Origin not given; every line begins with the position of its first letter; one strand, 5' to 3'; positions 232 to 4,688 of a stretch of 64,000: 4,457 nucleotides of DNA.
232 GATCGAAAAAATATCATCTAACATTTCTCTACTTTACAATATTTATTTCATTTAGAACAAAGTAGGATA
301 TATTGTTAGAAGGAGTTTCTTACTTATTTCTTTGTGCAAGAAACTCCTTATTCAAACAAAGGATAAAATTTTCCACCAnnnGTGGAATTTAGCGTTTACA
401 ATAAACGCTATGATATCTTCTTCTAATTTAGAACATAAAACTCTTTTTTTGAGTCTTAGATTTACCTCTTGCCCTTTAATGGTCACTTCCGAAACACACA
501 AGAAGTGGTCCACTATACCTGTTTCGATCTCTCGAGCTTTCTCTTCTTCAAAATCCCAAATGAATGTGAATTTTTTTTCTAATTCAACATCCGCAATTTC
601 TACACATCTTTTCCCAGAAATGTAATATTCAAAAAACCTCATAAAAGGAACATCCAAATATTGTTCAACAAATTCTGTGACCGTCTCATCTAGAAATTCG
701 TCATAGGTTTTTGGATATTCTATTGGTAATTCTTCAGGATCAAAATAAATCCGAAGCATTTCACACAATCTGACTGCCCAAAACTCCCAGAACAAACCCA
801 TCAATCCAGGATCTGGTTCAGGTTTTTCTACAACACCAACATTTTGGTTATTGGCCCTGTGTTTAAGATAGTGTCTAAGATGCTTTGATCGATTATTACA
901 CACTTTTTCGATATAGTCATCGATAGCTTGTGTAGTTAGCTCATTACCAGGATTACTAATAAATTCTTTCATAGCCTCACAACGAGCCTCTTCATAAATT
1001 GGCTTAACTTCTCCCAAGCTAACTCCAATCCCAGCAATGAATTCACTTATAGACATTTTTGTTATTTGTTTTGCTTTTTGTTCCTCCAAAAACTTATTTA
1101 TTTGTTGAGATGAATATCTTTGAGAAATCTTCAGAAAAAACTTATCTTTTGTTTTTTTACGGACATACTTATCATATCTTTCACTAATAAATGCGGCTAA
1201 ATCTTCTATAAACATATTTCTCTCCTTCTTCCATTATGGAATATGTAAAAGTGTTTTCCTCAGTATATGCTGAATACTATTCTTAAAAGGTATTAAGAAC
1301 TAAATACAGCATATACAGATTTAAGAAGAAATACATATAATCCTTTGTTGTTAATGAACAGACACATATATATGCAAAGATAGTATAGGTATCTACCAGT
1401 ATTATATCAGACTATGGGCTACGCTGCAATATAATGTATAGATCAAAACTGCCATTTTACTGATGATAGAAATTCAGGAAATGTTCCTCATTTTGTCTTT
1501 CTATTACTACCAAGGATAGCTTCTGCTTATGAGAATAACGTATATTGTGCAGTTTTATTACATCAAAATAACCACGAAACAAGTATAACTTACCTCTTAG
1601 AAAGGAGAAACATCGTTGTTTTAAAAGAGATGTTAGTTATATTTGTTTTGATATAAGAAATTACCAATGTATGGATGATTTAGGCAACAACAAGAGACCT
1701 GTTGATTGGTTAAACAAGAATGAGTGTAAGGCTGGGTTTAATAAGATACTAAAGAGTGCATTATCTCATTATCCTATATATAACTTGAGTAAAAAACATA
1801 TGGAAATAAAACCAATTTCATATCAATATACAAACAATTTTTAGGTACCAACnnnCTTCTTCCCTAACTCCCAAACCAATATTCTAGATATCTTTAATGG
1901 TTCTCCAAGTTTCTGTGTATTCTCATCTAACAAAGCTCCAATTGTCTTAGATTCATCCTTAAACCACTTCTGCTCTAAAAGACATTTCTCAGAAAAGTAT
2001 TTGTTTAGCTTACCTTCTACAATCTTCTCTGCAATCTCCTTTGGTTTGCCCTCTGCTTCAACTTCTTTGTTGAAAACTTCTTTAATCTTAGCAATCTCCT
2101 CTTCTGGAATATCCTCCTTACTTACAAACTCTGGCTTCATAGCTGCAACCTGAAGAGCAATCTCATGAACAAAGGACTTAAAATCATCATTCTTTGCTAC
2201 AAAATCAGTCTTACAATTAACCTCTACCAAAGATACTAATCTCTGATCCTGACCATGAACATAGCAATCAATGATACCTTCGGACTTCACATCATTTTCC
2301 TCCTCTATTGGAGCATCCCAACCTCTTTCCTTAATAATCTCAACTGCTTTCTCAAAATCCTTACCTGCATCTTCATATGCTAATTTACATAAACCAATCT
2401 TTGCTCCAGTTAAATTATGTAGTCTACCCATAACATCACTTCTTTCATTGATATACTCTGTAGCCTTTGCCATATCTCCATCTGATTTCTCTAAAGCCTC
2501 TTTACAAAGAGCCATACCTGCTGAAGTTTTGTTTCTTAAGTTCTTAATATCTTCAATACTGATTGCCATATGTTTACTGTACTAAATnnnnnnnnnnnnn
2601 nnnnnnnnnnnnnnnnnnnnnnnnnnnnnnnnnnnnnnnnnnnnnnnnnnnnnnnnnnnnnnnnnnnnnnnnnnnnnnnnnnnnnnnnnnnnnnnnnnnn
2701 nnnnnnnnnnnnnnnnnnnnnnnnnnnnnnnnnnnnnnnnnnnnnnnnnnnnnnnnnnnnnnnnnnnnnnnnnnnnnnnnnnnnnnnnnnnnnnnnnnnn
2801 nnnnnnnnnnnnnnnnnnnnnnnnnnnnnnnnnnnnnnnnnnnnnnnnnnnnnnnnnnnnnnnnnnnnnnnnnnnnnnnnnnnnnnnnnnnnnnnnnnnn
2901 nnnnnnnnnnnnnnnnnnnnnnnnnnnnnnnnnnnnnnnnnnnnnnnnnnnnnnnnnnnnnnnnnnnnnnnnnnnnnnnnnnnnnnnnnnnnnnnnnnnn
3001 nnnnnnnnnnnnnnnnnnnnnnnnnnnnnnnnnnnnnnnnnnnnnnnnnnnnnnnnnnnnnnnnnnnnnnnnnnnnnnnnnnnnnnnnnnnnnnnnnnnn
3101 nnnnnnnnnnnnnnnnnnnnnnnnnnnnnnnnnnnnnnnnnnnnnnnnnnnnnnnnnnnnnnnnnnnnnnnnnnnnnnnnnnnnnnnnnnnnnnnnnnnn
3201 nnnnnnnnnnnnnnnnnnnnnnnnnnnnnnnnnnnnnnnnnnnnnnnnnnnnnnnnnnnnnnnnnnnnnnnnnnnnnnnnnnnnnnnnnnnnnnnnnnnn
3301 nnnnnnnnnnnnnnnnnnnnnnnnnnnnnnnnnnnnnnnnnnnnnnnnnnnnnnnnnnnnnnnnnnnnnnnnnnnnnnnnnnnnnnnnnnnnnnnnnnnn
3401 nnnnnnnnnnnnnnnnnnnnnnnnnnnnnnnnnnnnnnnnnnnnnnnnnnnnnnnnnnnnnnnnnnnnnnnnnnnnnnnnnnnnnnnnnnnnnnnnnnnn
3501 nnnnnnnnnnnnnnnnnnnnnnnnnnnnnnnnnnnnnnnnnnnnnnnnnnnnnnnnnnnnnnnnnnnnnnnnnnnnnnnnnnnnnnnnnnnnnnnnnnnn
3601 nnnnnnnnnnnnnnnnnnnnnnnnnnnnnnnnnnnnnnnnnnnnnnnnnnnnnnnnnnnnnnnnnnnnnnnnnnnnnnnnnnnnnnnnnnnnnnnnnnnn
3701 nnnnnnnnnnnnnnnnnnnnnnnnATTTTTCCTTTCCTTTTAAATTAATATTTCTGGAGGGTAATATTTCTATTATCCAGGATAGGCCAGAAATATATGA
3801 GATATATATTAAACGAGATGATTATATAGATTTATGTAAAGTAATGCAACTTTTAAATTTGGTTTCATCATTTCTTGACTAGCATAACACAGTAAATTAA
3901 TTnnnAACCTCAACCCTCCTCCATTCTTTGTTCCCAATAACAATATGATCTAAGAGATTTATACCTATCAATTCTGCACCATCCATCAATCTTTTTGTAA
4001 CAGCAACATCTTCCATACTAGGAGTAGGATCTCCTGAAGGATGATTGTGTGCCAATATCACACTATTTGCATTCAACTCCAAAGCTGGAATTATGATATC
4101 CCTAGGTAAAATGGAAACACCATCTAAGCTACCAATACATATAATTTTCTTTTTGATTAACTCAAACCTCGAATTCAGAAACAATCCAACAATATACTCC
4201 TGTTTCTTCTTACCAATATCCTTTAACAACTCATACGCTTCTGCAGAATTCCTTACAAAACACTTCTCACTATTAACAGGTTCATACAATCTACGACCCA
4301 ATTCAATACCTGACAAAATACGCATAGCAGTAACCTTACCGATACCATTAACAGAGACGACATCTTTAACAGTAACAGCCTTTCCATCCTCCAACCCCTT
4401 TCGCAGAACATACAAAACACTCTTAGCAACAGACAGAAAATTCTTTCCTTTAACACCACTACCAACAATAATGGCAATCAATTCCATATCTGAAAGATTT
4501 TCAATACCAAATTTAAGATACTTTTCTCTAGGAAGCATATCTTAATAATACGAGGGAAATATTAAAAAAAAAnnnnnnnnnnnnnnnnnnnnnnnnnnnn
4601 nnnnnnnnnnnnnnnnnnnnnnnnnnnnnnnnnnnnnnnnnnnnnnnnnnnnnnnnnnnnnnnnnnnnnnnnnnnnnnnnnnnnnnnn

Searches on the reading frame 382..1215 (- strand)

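Call 47: search_protein_families(library=pfam, proteins=[window:382-1215:-])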
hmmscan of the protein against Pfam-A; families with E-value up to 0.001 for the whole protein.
window:382-1215:- (278 aa): 0 families

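Call 88: search_protein_families(library=pfam, proteins=[window:382-1215:-], max_evalue=0.01)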
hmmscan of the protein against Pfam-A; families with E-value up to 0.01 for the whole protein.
window:382-1215:- (278 aa): 1 family
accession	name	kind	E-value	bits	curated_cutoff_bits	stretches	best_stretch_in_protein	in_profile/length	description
PF01525.21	Rota_NS26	-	0.0039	17.3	25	1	45-126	155-237/245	Rotavirus NS26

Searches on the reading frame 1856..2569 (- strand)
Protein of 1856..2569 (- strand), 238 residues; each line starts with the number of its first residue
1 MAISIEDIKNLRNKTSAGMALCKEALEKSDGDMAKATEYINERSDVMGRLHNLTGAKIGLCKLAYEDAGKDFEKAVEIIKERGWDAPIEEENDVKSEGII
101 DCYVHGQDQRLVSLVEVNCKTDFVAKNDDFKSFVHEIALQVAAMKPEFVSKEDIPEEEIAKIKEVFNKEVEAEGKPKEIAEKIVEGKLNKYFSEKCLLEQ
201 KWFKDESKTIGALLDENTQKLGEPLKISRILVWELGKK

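Call 47: search_protein_families(library=pfam, proteins=[window:1856-2569:-])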
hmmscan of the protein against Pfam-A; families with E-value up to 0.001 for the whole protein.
window:1856-2569:- (238 aa): 2 families
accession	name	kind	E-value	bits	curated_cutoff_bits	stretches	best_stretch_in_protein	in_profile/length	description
PF00889.24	EF_TS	-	1.6e-36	126.2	27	2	133-236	106-203/204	Elongation factor TS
PF25025.1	EF-Ts_N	-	0.00046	20.5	33.2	0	8-47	17-57/60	Elongation factor Ts, mitochondrial, N-terminal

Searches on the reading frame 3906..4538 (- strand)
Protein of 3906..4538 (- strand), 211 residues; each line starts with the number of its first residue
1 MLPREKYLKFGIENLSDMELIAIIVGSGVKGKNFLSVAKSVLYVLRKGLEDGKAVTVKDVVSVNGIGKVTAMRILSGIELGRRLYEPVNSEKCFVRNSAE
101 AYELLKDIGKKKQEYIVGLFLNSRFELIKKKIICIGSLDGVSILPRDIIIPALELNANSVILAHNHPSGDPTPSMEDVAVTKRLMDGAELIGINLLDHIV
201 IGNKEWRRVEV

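Call 47: search_protein_families(library=pfam, proteins=[window:3906-4538:-])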
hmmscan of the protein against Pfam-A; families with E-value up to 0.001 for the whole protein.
window:3906-4538:- (211 aa): 2 families
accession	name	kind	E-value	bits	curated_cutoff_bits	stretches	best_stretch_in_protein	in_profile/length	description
PF04002.20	RadC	-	2.7e-34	118.1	22.1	1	96-205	2-112/121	RadC-like JAB domain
PF20582.4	UPF0758_N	-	9.1e-16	58.1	27.1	1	3-71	10-76/77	UPF0758 N-terminal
